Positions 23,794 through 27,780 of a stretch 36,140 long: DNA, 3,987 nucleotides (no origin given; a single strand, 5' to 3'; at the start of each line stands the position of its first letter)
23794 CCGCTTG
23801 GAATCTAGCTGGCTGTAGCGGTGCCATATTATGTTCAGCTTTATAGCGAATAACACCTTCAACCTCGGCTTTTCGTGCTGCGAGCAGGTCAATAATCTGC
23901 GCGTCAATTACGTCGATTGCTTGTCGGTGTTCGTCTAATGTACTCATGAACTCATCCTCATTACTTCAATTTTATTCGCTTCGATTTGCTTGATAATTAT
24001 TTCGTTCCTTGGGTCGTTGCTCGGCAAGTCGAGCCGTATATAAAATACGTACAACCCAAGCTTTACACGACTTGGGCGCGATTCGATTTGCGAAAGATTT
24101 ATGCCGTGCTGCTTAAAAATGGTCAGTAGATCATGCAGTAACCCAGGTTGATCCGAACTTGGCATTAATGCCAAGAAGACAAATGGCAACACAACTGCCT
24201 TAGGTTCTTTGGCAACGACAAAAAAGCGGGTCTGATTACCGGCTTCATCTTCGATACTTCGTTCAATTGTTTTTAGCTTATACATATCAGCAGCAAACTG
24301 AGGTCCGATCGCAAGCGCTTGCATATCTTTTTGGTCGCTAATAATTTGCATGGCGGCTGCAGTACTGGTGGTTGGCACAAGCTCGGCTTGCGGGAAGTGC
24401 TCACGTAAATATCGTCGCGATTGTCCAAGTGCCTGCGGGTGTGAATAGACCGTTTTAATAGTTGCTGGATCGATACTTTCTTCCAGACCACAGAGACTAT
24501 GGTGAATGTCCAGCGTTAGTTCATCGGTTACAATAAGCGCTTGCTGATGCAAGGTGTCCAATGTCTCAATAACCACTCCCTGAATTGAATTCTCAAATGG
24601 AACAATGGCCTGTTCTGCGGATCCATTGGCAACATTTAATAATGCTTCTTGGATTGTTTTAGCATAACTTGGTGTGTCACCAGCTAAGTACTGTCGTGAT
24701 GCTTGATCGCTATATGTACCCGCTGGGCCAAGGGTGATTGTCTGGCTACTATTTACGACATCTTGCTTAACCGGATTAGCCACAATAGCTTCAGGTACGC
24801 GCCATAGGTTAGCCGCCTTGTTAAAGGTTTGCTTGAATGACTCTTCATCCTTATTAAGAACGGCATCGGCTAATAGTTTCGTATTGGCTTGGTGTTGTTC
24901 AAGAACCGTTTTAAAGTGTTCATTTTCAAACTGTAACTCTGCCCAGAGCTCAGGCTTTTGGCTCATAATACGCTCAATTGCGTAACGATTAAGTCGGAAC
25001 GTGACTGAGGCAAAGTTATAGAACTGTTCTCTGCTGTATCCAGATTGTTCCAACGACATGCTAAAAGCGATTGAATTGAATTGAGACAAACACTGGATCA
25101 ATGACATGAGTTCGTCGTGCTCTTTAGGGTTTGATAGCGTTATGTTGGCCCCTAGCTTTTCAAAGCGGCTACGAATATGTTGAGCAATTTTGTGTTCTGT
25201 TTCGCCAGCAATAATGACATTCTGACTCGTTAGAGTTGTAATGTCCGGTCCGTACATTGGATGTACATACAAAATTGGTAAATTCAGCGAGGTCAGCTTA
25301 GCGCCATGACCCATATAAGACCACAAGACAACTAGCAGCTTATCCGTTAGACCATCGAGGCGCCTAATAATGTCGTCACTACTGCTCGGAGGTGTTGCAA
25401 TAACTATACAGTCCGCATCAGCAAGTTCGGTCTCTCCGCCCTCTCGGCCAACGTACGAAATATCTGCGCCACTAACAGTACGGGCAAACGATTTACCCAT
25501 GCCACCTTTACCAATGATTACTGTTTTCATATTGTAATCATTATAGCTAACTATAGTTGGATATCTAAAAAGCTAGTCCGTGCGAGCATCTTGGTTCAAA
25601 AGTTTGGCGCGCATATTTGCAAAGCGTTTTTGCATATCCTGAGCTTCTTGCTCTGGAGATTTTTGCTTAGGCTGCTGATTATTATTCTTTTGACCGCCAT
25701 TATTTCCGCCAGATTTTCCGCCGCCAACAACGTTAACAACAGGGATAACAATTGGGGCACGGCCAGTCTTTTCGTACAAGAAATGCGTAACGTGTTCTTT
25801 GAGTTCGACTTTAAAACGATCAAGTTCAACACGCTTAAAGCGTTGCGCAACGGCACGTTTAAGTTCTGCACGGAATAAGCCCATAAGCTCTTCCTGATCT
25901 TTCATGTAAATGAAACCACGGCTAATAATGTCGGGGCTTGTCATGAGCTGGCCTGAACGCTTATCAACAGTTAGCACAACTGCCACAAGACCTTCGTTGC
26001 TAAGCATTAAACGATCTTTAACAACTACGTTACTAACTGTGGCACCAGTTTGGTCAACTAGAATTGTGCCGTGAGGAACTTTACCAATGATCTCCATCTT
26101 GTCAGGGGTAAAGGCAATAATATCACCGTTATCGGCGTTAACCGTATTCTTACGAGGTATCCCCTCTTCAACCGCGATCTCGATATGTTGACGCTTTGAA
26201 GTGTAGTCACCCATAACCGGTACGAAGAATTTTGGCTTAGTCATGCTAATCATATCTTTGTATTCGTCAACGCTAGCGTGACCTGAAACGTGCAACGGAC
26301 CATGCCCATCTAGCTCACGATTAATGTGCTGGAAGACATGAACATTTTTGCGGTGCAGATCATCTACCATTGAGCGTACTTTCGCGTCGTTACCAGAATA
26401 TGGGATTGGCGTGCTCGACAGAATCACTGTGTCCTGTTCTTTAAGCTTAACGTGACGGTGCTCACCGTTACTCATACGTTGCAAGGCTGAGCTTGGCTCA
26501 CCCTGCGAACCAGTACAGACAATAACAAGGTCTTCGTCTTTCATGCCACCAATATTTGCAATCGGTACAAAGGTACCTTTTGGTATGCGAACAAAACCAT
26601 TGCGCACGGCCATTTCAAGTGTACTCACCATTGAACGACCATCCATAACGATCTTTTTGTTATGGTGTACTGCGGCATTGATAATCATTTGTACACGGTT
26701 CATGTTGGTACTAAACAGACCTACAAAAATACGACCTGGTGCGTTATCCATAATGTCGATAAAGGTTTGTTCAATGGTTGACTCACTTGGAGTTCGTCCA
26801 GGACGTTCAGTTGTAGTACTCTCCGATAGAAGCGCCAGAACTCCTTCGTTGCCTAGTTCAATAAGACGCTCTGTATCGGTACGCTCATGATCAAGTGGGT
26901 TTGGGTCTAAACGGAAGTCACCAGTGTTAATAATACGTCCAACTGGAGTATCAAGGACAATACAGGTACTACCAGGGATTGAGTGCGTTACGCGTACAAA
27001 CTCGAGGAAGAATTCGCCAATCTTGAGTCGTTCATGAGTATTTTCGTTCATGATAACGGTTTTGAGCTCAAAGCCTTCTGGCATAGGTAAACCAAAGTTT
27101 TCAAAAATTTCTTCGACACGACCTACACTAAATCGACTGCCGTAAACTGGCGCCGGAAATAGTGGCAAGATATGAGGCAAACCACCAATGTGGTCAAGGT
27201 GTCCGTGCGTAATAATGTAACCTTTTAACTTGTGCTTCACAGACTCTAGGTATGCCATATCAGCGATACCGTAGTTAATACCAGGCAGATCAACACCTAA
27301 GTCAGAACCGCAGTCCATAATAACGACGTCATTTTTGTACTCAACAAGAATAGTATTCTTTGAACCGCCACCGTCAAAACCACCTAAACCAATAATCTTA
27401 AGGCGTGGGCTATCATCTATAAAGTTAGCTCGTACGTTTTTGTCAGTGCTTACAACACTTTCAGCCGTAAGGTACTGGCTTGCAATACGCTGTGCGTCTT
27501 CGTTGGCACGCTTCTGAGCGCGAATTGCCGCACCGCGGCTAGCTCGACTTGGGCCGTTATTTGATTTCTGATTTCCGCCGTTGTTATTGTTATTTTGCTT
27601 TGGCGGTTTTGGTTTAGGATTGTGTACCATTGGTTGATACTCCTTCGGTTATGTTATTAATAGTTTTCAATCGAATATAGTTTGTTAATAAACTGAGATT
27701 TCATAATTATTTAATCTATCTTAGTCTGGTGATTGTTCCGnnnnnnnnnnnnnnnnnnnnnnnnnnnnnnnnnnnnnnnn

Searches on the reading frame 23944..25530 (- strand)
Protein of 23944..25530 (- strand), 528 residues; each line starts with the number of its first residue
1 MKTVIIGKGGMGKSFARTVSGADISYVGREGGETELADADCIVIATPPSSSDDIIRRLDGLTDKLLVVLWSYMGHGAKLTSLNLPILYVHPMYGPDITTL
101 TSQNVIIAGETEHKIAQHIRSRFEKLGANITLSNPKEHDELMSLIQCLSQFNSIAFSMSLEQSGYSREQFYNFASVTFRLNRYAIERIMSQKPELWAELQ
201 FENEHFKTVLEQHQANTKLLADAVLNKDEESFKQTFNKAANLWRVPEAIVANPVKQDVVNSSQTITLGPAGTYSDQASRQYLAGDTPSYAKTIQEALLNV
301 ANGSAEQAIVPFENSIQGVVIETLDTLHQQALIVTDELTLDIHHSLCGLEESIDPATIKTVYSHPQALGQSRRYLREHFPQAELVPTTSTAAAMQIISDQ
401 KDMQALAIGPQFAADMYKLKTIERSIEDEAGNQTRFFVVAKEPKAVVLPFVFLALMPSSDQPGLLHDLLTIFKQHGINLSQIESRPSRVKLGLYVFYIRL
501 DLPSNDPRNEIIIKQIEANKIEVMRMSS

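Call 13: search_protein_families(library=pfam, proteins=[window:23944-25530:-], max_evalue=0.01)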
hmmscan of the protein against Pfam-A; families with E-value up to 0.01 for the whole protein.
window:23944-25530:- (528 aa): 4 families
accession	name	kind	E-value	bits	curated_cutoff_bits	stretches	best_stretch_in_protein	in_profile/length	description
PF00800.23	PDT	-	6e-55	186.3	25.2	1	266-443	3-180/181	Prephenate dehydratase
PF20463.3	PDH_C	-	2.5e-14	53.9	22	1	135-237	2-101/102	Prephenate dehydrogenase, dimerization domain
PF01842.31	ACT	-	2.3e-08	34.1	27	1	460-499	9-48/66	ACT domain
PF01322.25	Cytochrom_C_2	-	0.0022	19.4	26.5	0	192-240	66-110/121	Cytochrome C'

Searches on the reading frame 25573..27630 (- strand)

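Call 13: search_protein_families(library=pfam, proteins=[window:25573-27630:-], max_evalue=0.01)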
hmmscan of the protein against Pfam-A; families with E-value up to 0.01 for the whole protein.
window:25573-27630:- (685 aa): 6 families
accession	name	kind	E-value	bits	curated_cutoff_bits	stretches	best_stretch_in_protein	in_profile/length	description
PF22505.1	RNase_J_b_CASP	-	1.5e-41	141.6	27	1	299-425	2-126/126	Ribonuclease J, beta-CASP domain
PF17770.6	RNase_J_C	-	4.4e-23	82.6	23.8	1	536-633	1-100/102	Ribonuclease J C-terminal domain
PF00753.33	Lactamase_B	-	2.7e-12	47.5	22.7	1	87-244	2-155/196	Metallo-beta-lactamase superfamily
PF12706.13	Lactamase_B_2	-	1.4e-05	25.2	27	1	133-220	29-116/200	Beta-lactamase superfamily domain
PF07521.17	RMMBL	-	2.8e-05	24.4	21.6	1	447-491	13-58/63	Zn-dependent metallo-hydrolase RNA specificity domain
PF02112.21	PDEase_II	-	0.0025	17.4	23.7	1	130-151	78-99/340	cAMP phosphodiesterases class-II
